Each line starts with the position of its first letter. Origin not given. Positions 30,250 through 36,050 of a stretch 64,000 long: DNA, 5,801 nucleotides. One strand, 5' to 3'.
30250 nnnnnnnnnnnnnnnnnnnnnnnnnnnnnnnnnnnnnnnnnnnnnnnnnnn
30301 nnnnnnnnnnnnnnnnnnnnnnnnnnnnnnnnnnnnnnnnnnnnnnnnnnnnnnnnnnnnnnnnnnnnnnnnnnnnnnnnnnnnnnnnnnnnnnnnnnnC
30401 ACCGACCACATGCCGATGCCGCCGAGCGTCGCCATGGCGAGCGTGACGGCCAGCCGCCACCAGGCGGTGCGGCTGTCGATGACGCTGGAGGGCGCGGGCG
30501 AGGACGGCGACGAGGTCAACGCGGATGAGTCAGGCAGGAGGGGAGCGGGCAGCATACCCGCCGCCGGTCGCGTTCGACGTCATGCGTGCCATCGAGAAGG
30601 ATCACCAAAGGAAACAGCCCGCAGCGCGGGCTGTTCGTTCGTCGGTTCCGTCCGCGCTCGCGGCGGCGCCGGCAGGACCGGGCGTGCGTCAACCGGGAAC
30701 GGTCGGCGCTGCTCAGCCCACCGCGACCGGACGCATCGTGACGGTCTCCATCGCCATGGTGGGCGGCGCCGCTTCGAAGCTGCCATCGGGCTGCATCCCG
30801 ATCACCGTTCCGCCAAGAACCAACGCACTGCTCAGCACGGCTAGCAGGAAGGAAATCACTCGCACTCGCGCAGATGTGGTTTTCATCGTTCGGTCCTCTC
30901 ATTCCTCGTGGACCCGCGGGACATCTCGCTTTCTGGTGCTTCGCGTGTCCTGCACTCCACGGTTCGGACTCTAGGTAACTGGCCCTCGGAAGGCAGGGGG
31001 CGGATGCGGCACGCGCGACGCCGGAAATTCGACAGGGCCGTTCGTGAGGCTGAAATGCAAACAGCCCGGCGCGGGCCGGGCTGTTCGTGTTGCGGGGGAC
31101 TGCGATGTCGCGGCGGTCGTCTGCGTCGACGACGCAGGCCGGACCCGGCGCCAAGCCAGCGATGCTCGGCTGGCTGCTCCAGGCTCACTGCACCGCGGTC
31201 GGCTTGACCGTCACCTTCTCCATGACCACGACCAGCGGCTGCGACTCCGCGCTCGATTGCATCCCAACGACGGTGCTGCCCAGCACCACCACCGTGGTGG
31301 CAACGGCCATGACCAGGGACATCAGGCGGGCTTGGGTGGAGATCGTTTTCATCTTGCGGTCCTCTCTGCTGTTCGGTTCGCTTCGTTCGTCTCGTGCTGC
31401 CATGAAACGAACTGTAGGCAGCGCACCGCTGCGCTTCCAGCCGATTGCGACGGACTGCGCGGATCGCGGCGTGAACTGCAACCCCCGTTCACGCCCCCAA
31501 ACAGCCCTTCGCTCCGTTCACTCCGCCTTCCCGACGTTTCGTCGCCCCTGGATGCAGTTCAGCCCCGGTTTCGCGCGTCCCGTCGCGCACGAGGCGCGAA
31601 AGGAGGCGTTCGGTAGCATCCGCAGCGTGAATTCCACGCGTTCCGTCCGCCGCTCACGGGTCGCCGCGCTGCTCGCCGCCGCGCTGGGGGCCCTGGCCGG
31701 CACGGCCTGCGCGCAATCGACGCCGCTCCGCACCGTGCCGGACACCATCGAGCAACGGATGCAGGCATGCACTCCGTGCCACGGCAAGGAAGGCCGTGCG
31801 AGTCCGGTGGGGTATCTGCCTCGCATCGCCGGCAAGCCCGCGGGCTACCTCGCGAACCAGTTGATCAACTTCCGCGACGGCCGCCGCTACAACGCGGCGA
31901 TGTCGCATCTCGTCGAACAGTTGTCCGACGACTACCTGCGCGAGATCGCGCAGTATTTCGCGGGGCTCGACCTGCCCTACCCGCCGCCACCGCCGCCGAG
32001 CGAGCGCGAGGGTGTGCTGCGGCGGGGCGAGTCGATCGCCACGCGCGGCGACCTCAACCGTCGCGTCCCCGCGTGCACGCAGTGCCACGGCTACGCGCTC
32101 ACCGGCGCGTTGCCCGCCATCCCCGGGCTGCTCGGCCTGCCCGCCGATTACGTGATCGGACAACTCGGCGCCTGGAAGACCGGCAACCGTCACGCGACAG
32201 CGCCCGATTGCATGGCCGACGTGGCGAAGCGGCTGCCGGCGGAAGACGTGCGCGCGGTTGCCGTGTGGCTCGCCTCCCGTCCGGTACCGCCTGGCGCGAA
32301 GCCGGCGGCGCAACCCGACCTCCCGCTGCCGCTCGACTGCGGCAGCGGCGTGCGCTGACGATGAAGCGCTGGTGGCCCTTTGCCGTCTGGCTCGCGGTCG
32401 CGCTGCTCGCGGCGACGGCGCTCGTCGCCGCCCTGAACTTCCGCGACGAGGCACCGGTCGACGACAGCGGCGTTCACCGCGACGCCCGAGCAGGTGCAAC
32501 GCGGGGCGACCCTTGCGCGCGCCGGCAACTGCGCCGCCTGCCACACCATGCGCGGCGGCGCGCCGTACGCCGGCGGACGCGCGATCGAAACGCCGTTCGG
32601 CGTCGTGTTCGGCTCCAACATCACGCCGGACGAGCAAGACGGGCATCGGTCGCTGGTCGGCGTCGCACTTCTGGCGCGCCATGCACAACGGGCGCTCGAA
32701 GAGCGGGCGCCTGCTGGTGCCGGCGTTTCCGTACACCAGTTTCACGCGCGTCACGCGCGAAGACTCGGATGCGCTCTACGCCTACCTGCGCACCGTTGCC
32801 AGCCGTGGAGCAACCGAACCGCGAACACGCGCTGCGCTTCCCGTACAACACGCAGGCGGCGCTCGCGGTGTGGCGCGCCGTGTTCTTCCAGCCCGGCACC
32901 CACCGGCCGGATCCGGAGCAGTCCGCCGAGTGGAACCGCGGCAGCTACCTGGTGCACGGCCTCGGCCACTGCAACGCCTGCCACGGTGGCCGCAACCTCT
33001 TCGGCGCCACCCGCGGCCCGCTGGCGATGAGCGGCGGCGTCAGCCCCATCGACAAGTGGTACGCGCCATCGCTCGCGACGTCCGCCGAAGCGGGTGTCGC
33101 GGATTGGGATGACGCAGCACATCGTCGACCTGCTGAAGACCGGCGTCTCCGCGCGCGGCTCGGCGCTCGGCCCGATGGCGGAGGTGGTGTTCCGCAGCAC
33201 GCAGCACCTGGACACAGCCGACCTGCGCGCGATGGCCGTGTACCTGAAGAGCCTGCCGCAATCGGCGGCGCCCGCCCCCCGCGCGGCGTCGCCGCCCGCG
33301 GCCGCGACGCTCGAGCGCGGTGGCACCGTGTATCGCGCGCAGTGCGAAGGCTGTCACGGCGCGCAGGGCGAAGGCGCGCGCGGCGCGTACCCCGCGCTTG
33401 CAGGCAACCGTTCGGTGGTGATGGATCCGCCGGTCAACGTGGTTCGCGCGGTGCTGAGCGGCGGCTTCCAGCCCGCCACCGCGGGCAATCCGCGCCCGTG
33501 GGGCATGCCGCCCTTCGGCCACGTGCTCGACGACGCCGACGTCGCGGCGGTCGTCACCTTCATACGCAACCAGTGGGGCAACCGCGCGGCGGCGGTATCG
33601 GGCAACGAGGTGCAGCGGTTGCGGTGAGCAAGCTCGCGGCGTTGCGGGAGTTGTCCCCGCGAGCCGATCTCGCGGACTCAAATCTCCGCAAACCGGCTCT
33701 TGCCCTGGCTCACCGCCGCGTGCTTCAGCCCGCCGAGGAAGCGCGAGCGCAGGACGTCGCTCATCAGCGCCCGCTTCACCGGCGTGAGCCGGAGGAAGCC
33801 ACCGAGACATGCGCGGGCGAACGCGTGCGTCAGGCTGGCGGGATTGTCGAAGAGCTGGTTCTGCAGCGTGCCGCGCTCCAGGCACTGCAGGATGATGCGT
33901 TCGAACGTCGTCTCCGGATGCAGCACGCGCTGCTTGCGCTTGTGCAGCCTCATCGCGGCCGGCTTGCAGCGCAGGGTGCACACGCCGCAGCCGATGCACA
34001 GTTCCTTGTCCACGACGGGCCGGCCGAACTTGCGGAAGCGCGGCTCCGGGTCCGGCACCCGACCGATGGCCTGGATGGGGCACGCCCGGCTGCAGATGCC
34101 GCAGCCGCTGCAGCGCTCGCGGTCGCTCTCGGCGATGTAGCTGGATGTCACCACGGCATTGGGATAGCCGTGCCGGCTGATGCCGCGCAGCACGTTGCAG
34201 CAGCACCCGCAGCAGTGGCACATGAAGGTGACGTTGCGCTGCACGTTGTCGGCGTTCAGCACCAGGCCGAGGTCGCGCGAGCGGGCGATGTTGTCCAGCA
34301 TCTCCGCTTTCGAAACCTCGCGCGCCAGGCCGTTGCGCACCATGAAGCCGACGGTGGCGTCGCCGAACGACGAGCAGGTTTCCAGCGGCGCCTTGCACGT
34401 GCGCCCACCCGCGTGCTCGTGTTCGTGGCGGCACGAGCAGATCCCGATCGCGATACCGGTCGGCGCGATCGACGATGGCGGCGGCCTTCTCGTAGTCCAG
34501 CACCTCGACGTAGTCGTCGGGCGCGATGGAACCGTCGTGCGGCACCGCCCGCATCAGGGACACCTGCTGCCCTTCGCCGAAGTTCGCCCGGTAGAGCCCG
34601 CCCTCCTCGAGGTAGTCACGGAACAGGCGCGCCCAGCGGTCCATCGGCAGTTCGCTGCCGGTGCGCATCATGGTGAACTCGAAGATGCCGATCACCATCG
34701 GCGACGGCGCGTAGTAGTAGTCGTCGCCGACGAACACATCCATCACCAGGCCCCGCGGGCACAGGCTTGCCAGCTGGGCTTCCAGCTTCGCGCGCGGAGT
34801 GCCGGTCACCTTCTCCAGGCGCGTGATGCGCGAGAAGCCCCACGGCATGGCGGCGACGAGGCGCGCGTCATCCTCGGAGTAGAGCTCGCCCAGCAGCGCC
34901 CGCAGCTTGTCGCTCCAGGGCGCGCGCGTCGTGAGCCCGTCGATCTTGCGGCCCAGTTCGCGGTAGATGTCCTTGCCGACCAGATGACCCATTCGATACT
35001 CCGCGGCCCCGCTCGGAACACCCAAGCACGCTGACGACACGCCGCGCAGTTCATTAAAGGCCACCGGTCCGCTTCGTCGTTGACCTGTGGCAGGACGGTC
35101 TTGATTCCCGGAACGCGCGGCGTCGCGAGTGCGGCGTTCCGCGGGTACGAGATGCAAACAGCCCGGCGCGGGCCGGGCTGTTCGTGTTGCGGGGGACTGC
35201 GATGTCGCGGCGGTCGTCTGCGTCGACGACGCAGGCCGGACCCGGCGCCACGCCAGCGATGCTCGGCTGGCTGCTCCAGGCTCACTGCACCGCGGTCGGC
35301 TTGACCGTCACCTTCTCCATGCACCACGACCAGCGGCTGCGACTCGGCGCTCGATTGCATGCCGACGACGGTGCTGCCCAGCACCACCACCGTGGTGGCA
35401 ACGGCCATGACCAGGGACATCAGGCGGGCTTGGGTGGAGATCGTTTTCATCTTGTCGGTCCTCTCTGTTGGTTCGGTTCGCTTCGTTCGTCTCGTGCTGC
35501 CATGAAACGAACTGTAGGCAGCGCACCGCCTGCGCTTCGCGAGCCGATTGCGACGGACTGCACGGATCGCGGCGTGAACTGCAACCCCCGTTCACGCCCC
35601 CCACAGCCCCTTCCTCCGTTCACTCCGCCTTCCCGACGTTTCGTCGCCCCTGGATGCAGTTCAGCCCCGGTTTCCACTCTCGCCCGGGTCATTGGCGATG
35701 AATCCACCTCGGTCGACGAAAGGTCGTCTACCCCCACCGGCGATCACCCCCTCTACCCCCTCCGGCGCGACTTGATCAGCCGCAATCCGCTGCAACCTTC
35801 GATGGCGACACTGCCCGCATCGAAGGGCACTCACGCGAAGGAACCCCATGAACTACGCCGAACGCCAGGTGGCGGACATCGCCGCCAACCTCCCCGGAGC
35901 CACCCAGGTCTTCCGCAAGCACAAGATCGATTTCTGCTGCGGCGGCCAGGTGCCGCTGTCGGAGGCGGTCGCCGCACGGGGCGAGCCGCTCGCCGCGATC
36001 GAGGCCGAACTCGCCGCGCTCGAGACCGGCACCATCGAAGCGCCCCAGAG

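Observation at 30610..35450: Three paralogous, individually terminated small membrane-peptide cassettes (55-57 aa): candidate type I toxin-like or novel small-protein family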

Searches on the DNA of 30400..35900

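Call 82: search_rna_families(source=window, start=30400, end=35900, threshold=evalue, max_evalue=1)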
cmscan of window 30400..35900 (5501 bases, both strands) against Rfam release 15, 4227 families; matches with E-value up to 1: 2.
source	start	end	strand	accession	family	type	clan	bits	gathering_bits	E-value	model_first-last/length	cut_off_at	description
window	31040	31129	-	RF02621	BSnc120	Gene; sRNA;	-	31.6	114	0.00017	1-88/88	no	Brucella sRNA 120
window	35137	35226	-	RF02621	BSnc120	Gene; sRNA;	-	26.6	114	0.0063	1-88/88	no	Brucella sRNA 120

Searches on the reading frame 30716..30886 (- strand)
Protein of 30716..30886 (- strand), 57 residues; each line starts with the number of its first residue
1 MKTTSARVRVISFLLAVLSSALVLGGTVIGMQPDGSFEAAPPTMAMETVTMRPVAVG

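Call 5: search_protein_families(library=pfam, proteins=[window:30716-30886:-], max_evalue=10)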
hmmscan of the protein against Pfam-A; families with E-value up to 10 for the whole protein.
seq(57 aa): 0 families

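Call 26: search_protein_families(library=ncbifam, proteins=[window:30716-30886:-], max_evalue=10)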
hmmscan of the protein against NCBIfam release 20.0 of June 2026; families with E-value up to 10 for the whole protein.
seq(57 aa): 0 families

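Call 27: search_protein_families(library=padloc, proteins=[window:30716-30886:-], max_evalue=10)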
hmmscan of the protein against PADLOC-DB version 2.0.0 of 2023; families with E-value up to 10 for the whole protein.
seq(57 aa): 0 families
